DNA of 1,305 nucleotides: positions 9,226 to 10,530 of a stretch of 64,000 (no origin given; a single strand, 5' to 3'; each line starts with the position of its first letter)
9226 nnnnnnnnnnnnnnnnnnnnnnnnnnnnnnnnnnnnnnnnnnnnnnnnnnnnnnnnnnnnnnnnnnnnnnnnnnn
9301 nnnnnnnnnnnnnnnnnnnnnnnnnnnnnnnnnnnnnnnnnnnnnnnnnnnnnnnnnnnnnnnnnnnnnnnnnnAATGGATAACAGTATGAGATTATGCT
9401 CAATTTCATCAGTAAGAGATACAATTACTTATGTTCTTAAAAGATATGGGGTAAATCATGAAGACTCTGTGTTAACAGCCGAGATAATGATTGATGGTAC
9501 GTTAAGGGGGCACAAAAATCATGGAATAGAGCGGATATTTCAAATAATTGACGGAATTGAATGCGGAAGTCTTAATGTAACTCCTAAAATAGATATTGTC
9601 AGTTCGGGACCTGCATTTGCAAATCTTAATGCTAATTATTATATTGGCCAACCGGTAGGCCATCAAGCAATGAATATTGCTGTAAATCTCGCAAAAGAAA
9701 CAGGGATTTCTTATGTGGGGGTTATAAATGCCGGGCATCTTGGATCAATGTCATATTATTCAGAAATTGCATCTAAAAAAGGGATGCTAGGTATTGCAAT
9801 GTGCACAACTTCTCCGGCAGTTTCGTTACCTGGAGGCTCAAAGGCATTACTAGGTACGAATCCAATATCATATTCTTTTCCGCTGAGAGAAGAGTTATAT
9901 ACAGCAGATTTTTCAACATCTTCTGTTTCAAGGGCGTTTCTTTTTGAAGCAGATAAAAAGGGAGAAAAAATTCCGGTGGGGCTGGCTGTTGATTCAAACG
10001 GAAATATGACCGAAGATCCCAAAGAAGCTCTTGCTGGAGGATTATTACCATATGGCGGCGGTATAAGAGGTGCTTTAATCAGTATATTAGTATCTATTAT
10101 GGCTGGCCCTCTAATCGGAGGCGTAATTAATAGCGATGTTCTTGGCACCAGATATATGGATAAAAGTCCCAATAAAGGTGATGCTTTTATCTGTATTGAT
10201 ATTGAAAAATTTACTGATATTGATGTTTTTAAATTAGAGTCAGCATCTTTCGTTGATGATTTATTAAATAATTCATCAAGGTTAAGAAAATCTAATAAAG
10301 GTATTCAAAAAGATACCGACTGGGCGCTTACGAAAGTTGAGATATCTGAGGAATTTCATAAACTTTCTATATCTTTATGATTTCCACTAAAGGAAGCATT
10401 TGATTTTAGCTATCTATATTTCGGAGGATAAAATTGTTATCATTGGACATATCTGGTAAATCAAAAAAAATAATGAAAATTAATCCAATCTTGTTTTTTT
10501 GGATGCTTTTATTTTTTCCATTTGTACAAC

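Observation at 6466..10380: Phosphonate module without a decarboxylase in a surface-glycan locus: LicD, CyTase-PepM fusion, LicC-like NTase and a ComC-like Ldh_2 dehydrogenase (predicted phosphonolactate-type decoration)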

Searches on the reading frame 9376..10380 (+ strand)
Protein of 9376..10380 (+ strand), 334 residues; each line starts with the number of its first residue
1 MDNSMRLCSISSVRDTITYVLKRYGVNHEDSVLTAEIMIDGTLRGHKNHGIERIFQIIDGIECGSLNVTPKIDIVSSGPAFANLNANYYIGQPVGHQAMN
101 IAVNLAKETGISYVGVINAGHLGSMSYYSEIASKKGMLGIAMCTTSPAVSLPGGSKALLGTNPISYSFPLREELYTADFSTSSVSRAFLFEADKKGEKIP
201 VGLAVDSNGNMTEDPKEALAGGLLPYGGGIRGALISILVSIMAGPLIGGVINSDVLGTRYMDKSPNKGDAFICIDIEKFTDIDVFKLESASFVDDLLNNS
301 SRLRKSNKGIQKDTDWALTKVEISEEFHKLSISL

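Call 3: search_protein_families(library=pfam, proteins=[window:9376-10380:+])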
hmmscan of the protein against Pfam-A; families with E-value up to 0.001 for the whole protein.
window:9376-10380:+ (334 aa): 1 family
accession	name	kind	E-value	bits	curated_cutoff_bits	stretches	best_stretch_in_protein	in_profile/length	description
PF02615.19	Ldh_2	-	1.4e-80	271.3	38.8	1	10-299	3-294/333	Malate/L-lactate dehydrogenase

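Call 4: search_protein_families(library=ncbifam, proteins=[window:9376-10380:+])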
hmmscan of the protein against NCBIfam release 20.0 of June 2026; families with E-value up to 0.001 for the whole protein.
window:9376-10380:+ (334 aa): 5 families
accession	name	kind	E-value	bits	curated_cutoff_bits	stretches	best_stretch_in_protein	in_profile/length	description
NF040650.1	sulfolac_dhydr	equivalog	1.1e-82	277.9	500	1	14-300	9-294/339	L-sulfolactate dehydrogenase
NF011599.0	PRK15025.1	equivalog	3.1e-44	151.6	356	1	14-297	9-291/349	ureidoglycolate dehydrogenase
TIGR03175.1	AllD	equivalog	7.2e-43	147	496.2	1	16-297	11-291/349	ureidoglycolate dehydrogenase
NF007504.0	PRK10098.1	equivalog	9.8e-38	129.8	336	1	10-315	9-313/360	malate/lactate/ureidoglycolate dehydrogenase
NF009750.0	PRK13260.1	equivalog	7.2e-28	97.7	316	1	12-293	7-285/332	3-dehydro-L-gulonate 2-dehydrogenase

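Call 10: find_homologous_proteins(query=window:9376-10377:+, max_evalue=1e-20)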
Query window:9376-10377:+ (334 aa): 140 proteins with E <= 1e-20 among 3117 candidates; the best 120 are listed.
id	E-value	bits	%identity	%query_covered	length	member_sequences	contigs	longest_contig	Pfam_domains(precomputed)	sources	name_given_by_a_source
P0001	1.5e-216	735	100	100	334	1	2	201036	PF02615.20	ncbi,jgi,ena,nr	ncbi:MAG: Ldh family oxidoreductase [Lachnospiraceae bacterium]|nr:Ldh family oxidoreductase [Lachno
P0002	1.1e-148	512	71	98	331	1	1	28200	PF02615.20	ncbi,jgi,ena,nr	ncbi:MAG: Ldh family oxidoreductase [Lachnospiraceae bacterium]|nr:Ldh family oxidoreductase [Lachno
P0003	9.1e-98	345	51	98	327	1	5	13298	PF02615.20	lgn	-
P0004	1.7e-90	321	49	90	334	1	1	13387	PF02615.20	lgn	-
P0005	1.0e-88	315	45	94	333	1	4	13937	PF02615.20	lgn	-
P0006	1.6e-87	311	48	96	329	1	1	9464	PF02615.20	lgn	-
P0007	5.9e-85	303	45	92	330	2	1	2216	PF02615.20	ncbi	ncbi:MAG: Ldh family oxidoreductase [Bacillota bacterium]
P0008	5.2e-81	290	44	96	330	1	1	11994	PF02615.20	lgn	-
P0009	4.6e-80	287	44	97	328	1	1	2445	PF02615.20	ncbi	-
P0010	1.4e-79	285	44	97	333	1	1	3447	PF02615.20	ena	-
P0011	1.0e-78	282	42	98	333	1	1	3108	PF02615.20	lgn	-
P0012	1.8e-78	282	43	96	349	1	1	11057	PF02615.20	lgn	-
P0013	7.4e-78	280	46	89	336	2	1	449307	PF02615.20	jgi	jgi:L-2-hydroxycarboxylate dehydrogenase (NAD+)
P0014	2.9e-77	278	47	85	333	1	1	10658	PF02615.20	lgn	-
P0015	4.9e-77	277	43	97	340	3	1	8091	PF02615.20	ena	-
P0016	9.0e-77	276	51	78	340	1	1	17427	PF02615.20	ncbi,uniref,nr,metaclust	ncbi:Ldh family oxidoreductase [Candidatus Odyssella thessalonicensis]|uniref:Ldh family oxidoreduct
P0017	1.6e-76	275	42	97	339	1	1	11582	PF02615.20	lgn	-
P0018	2.7e-76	275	42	97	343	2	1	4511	PF02615.20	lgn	-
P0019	3.2e-76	274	44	88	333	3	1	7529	PF02615.20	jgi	jgi:(2R)-3-sulfolactate dehydrogenase (NADP+)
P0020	4.0e-76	274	43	95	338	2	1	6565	PF02615.20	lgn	-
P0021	4.6e-76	274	45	89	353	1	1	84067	PF02615.20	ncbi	-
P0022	9.3e-76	273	47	87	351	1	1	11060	PF02615.20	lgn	-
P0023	1.0e-75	273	43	90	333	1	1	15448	PF02615.20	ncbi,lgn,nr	ncbi:MAG: Ldh family oxidoreductase [Chlamydiales bacterium]|nr:Ldh family oxidoreductase [Chlamydia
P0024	8.1e-75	270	47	78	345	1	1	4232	PF02615.20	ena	-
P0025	1.2e-73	266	44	92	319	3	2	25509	PF02615.20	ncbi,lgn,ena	-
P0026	3.0e-73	265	46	91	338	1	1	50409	PF02615.20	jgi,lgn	-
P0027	4.3e-73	264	45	89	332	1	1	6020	PF02615.20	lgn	-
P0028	5.7e-73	264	46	76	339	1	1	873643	PF02615.20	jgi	jgi:L-2-hydroxycarboxylate dehydrogenase (NAD+)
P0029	2.2e-72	262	42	93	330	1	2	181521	PF02615.20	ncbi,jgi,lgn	jgi:L-2-hydroxycarboxylate dehydrogenase (NAD+)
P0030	3.5e-72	261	47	82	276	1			PF02615.20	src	-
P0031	7.1e-72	260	42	94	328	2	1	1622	PF02615.20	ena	-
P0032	3.6e-71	258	46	88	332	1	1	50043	PF02615.20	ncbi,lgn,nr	ncbi:Ldh family oxidoreductase [Candidatus Dependentiae bacterium]|nr:Ldh family oxidoreductase [Can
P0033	1.5e-70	256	41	97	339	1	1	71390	PF02615.20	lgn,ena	-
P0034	1.3e-67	246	41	87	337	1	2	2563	PF02615.20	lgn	-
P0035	1.6e-65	239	45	79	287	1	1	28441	PF02615.20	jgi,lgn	-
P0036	1.7e-65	239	40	96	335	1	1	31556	PF02615.20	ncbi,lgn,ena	-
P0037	6.7e-61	224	39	99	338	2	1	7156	PF02615.20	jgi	jgi:L-2-hydroxycarboxylate dehydrogenase (NAD+)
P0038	2.1e-60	222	43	81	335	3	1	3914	PF02615.20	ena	-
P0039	4.9e-59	218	41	81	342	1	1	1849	PF02615.20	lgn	-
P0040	9.0e-59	217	38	88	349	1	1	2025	PF02615.20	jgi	jgi:LDH2 family malate/lactate/ureidoglycolate dehydrogenase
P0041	1.2e-56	210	39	86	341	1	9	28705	PF02615.20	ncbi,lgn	-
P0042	1.7e-51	193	44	65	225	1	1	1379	PF02615.20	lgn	-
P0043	1.8e-40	157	33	92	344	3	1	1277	PF02615.20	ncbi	-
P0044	8.7e-39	151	33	90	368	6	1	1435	PF02615.20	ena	-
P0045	1.3e-38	151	33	89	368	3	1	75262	PF02615.20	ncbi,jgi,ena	jgi:LDH2 family malate/lactate/ureidoglycolate dehydrogenase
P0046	1.9e-38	150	31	92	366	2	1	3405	PF02615.20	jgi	jgi:LDH2 family malate/lactate/ureidoglycolate dehydrogenase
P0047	1.9e-38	150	34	89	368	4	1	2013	PF02615.20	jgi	-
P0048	3.9e-38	149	33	84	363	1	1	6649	PF02615.20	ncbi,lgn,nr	ncbi:Ldh family oxidoreductase [candidate division KSB1 bacterium]|nr:Ldh family oxidoreductase [can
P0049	4.4e-38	149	32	87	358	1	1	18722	PF02615.20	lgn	-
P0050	9.1e-38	148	31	85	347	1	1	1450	PF02615.20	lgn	-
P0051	9.1e-38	148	33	89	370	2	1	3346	PF02615.20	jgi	jgi:L-2-hydroxycarboxylate dehydrogenase (NAD+)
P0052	1.4e-37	147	32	89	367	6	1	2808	PF02615.20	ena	-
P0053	2.1e-37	147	32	80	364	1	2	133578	PF02615.20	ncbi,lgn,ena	-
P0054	2.1e-37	147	30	90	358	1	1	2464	PF02615.20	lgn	-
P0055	2.7e-37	146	31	98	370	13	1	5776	PF02615.20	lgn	-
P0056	3.0e-37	146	31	89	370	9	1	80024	PF02615.20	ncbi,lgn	-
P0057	4.8e-37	146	32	97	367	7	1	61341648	PF02615.20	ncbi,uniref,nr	ncbi:uncharacterized oxidoreductase YjmC-like [Rhincodon typus]|uniref:uncharacterized oxidoreductas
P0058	7.6e-37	145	33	89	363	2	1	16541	PF02615.20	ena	-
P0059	8.2e-37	145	31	89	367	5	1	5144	PF02615.20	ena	-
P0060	1.1e-36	144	32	82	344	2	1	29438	PF02615.20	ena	-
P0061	2.2e-36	143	30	86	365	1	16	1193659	PF02615.20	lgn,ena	-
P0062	3.5e-36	143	32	89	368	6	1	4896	PF02615.20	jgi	jgi:LDH2 family malate/lactate/ureidoglycolate dehydrogenase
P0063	3.9e-36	143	33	89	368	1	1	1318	PF02615.20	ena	-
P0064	4.0e-36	143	30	87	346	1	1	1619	PF02615.20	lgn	-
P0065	7.6e-36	142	36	61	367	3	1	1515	PF02615.20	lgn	-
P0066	7.7e-36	142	32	89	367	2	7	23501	PF02615.20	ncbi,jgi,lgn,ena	-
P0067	9.6e-36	141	32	89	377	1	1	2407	PF02615.20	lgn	-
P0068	2.4e-35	140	32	87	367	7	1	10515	PF02615.20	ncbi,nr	ncbi:MAG: Ldh family oxidoreductase [Anaerolineales bacterium]|nr:Ldh family oxidoreductase [Anaerol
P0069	2.5e-35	140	36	62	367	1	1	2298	PF02615.20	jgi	-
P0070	3.4e-35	140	29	94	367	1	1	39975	PF02615.20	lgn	-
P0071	3.9e-35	139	30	82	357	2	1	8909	PF02615.20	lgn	-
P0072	5.3e-35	139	32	89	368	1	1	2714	PF02615.20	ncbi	-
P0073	5.8e-35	139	32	78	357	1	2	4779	PF02615.20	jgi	jgi:LDH2 family malate/lactate/ureidoglycolate dehydrogenase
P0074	1.4e-34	137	31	84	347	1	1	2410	PF02615.20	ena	-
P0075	2.4e-34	137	32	77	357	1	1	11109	PF02615.20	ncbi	-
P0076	2.7e-34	137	32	75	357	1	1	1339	PF02615.20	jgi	jgi:LDH2 family malate/lactate/ureidoglycolate dehydrogenase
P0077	2.9e-34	136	34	70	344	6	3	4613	PF02615.20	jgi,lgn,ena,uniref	uniref:Ldh family oxidoreductase n=1 Tax=Ignisphaera aggregans TaxID=334771 RepID=A0A7C5XJ56_9CREN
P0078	3.0e-34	136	34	60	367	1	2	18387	PF02615.20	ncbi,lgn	-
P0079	3.2e-34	136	32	85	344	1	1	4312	PF02615.20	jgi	-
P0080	4.3e-34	136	31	88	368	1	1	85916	PF02615.20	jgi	jgi:LDH2 family malate/lactate/ureidoglycolate dehydrogenase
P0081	4.6e-34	136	36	63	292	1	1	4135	PF02615.20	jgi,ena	-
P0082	4.9e-34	136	29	94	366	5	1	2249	PF02615.20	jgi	jgi:L-2-hydroxycarboxylate dehydrogenase (NAD+)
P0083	1.4e-33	134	29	100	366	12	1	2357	PF02615.20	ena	-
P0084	1.6e-33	134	32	85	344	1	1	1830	PF02615.20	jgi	jgi:LDH2 family malate/lactate/ureidoglycolate dehydrogenase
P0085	2.6e-33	133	36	61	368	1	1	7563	PF02615.20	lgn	-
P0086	2.7e-33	133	36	61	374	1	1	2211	PF02615.20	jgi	jgi:L-2-hydroxycarboxylate dehydrogenase (NAD+)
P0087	6.4e-33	132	31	81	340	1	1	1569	PF02615.20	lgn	-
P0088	1.4e-32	131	31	88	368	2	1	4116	PF02615.20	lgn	-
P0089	1.4e-32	131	28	83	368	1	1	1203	PF02615.20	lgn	-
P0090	1.5e-32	131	36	62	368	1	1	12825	PF02615.20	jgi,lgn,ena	-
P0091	1.7e-32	131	35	61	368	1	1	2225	PF02615.20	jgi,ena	-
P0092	2.5e-32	130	30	74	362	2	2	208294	PF02615.20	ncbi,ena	-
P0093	2.6e-32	130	31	88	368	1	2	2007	PF02615.20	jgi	jgi:LDH2 family malate/lactate/ureidoglycolate dehydrogenase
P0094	2.8e-32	130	31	78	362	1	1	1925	PF02615.20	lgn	-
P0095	2.8e-32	130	30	89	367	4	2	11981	PF02615.20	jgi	-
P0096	3.2e-32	130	31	83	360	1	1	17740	PF02615.20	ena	-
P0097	4.4e-32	129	35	61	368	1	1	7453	PF02615.20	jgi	jgi:LDH2 family malate/lactate/ureidoglycolate dehydrogenase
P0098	4.5e-32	129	36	61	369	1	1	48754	PF02615.20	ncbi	-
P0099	7.1e-32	129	28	90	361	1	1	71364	PF02615.20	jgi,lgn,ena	-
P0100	8.6e-32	128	39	69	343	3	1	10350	PF02615.20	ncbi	-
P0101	2.1e-31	127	35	62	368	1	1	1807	PF02615.20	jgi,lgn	-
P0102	2.6e-31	127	29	97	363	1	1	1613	PF02615.20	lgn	-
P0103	2.6e-31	127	34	85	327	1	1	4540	PF02615.20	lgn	-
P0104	3.0e-31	127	32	90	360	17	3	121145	PF02615.20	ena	-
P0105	3.0e-31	127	30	88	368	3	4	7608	PF02615.20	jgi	jgi:L-2-hydroxycarboxylate dehydrogenase (NAD+)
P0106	4.1e-31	126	36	60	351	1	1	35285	PF02615.20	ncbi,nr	ncbi:MAG: Ldh family oxidoreductase [Chloroflexia bacterium]|nr:Ldh family oxidoreductase [Chlorofle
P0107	3.3e-30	123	30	85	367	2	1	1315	PF02615.20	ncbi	-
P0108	5.9e-30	122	31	83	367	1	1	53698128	PF02615.20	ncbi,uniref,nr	ncbi:uncharacterized oxidoreductase YjmC-like [Pristis pectinata]|uniref:uncharacterized oxidoreduct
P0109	3.4e-29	120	29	90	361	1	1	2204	PF02615.20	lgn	-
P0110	3.8e-29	120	29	84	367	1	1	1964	PF02615.20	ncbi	-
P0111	3.9e-29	120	36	66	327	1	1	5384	PF02615.20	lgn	-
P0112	6.8e-29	119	29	87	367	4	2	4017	PF02615.20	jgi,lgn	jgi:LDH2 family malate/lactate/ureidoglycolate dehydrogenase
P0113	2.2e-28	117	28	92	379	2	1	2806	PF02615.20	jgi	jgi:L-2-hydroxycarboxylate dehydrogenase (NAD+)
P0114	2.3e-28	117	28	93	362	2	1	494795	PF02615.20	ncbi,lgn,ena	-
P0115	2.4e-28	117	29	83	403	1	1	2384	PF28547.1,PF02615.20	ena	-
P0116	3.7e-28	116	29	83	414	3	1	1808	PF02615.20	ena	-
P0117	5.5e-28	116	29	83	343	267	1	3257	PF02615.20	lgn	-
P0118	7.7e-28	115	29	83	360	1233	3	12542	PF02615.20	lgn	-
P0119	1.9e-27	114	30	83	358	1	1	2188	PF02615.20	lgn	-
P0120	2.0e-27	114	28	84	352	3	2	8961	PF02615.20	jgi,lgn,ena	-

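Call 11: find_encoding_contigs(protein=P0002, flank=10000, max_places=2)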
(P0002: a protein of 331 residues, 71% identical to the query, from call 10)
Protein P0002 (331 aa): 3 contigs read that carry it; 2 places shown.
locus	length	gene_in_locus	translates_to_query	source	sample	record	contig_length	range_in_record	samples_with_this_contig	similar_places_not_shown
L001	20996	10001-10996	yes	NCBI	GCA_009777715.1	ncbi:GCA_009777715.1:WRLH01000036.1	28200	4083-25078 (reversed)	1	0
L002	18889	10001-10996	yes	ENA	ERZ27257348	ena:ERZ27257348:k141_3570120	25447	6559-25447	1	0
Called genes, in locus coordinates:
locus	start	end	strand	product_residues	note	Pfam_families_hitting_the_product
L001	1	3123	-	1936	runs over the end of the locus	PF13306:LRR_5, PF13855:LRR_8 (faint), PF13306:LRR_5, PF18998:Flg_new_2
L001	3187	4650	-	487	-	-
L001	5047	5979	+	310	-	-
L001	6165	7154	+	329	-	PF01501:Glyco_transf_8, PF18404:Glyco_transf_24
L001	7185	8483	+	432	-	PF01467:CTP_transf_like, PF13714:PEP_mutase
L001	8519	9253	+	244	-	-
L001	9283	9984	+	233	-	PF00483:NTP_transferase (faint), PF12804:NTP_transf_3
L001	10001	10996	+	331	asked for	PF02615:Ldh_2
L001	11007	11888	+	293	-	PF01973:MptE-like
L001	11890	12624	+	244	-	PF02348:CTP_transf_3, PF12804:NTP_transf_3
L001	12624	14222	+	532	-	PF00682:HMGL-like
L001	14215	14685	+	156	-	PF00702:Hydrolase (faint), PF08282:Hydrolase_3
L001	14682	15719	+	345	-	PF01501:Glyco_transf_8, PF18404:Glyco_transf_24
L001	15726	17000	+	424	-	PF04932:Wzy_C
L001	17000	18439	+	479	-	PF01943:Polysacc_synt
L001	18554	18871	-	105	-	PF12844:HTH_19, PF13560:HTH_31, PF01381:HTH_3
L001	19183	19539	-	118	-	PF01627:Hpt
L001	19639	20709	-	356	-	PF03462:PCRF, PF00472:RF-1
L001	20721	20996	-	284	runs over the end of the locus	PF17827:PrmC_N, PF05175:MTS, PF08242:Methyltransf_12 (faint), PF13489:Methyltransf_23 (weak), PF13649:Methyltransf_25 (weak), PF13847:Methyltransf_31 (weak), PF07669:Eco57I (weak)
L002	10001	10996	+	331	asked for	PF02615:Ldh_2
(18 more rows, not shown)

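Call 12: find_encoding_contigs(protein=P0003, flank=10000, max_places=2)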
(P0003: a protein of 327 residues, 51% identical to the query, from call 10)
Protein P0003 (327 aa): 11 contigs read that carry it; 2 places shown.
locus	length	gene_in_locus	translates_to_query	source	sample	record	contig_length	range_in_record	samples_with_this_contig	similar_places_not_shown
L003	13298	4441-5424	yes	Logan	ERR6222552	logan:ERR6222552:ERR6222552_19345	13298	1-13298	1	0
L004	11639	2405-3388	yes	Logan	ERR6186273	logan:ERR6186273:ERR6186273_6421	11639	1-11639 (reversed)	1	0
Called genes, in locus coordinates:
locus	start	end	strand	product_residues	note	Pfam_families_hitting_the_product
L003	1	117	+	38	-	?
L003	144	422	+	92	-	PF00550:PP-binding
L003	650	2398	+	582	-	-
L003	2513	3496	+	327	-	PF04055:Radical_SAM, PF13353:Fer4_12 (weak), PF13186:SPASM (weak)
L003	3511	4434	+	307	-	PF13714:PEP_mutase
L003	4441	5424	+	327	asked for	PF02615:Ldh_2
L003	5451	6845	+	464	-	PF01408:GFO_IDH_MocA (weak)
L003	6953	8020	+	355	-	PF00535:Glycos_transf_2, PF13181:TPR_8 (faint), PF12895:ANAPC3 (weak), PF14559:TPR_19 (faint), PF25063:ARM_TT21_C (weak), PF00515:TPR_1 (faint), PF07719:TPR_2 (faint), PF13424:TPR_12, +4 more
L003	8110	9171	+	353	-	PF00044:Gp_dh_N, PF02800:Gp_dh_C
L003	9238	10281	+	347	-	PF04055:Radical_SAM, PF13186:SPASM (weak)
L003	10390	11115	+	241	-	PF02348:CTP_transf_3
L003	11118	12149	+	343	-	PF00389:2-Hacid_dh, PF02826:2-Hacid_dh_C, PF03446:NAD_binding_2 (weak)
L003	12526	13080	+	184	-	PF02357:NusG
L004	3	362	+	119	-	?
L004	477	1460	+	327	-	PF04055:Radical_SAM, PF13353:Fer4_12 (weak), PF13186:SPASM (weak)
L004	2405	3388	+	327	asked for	PF02615:Ldh_2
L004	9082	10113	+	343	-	PF00389:2-Hacid_dh, PF02826:2-Hacid_dh_C, PF03446:NAD_binding_2 (weak)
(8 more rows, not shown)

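Call 13: find_encoding_contigs(protein=P0013, flank=10000, max_places=2)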
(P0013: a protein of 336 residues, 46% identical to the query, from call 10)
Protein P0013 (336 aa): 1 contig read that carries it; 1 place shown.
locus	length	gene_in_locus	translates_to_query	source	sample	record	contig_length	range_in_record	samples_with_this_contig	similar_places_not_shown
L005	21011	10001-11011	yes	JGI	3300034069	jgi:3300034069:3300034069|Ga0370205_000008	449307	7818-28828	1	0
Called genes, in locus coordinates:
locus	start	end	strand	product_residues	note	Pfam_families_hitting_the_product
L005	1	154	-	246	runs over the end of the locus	PF13489:Methyltransf_23, PF08241:Methyltransf_11, PF08242:Methyltransf_12 (faint), PF13649:Methyltransf_25 (weak), PF13847:Methyltransf_31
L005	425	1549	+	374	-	PF01633:Choline_kinase, PF01636:APH, PF02958:EcKL (faint), PF19974:TCAD9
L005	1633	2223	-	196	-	-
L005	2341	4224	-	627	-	PF11019:DUF2608, PF18143:HAD_SAK_2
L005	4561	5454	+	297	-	PF05721:PhyH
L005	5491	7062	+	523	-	PF02310:B12-binding, PF04055:Radical_SAM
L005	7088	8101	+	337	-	-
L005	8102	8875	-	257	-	PF05711:TylF, PF13578:Methyltransf_24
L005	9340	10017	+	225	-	PF01887:SAM_HAT_N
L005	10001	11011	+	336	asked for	PF02615:Ldh_2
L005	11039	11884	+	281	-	-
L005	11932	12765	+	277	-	PF11019:DUF2608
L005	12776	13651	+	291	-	PF13714:PEP_mutase, PF00463:ICL (weak)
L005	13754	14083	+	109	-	-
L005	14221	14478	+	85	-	PF00037:Fer4 (weak), PF11953:DUF3470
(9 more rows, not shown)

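Call 18: find_related_loci(query=A2, collection=genome_contigs, flank=10000)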
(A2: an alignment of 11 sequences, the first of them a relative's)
Query A2 (334 aa) in genome_contigs; peptide patterns used: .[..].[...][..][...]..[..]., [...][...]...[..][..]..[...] (x = any residue, [..] = any of these).
61 stretches matched a pattern; 7 encode a relative of the query (tblastn E <= 1e-3); 7 distinct loci.
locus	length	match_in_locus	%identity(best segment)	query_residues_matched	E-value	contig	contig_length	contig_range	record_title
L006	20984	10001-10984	70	3-330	1e-158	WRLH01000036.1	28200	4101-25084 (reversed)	MAG: Lachnospiraceae bacterium isolate Th196P3bin150 Ga0099364_10002675, whole genome shotgun sequence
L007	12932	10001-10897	43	5-304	1e-82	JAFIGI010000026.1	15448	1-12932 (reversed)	MAG: Chlamydiales bacterium isolate coassembly_bin.4 k141_122034, whole genome shotgun sequence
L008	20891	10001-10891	45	2-299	5e-82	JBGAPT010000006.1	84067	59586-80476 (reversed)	MAG: Gammaproteobacteria bacterium isolate MAG_MBR_H10.7 MBRH10-7_opera_contig_1217, whole genome shotgun sequence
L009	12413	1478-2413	44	20-330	6e-79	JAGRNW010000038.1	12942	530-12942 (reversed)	MAG: Chlamydiia bacterium isolate HKST-UBA02 NODE_38_length_12942_cov_3.909133, whole genome shotgun sequence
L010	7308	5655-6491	46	21-295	4e-77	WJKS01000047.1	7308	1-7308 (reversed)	MAG: Candidatus Aenigmatarchaeota archaeon isolate Bin_042 k141_2104589, whole genome shotgun sequence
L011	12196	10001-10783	51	25-285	2e-76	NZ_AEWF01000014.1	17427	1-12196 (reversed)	Candidatus Odyssella thessalonicensis L13 HMO_scaffold00012, whole genome shotgun sequence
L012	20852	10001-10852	42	1-285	1e-69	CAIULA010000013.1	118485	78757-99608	MAG: uncultured Alphaproteobacteria bacterium isolate AlinenLipids_bin-7672 genome assembly, contig: bin-7672:13/46, who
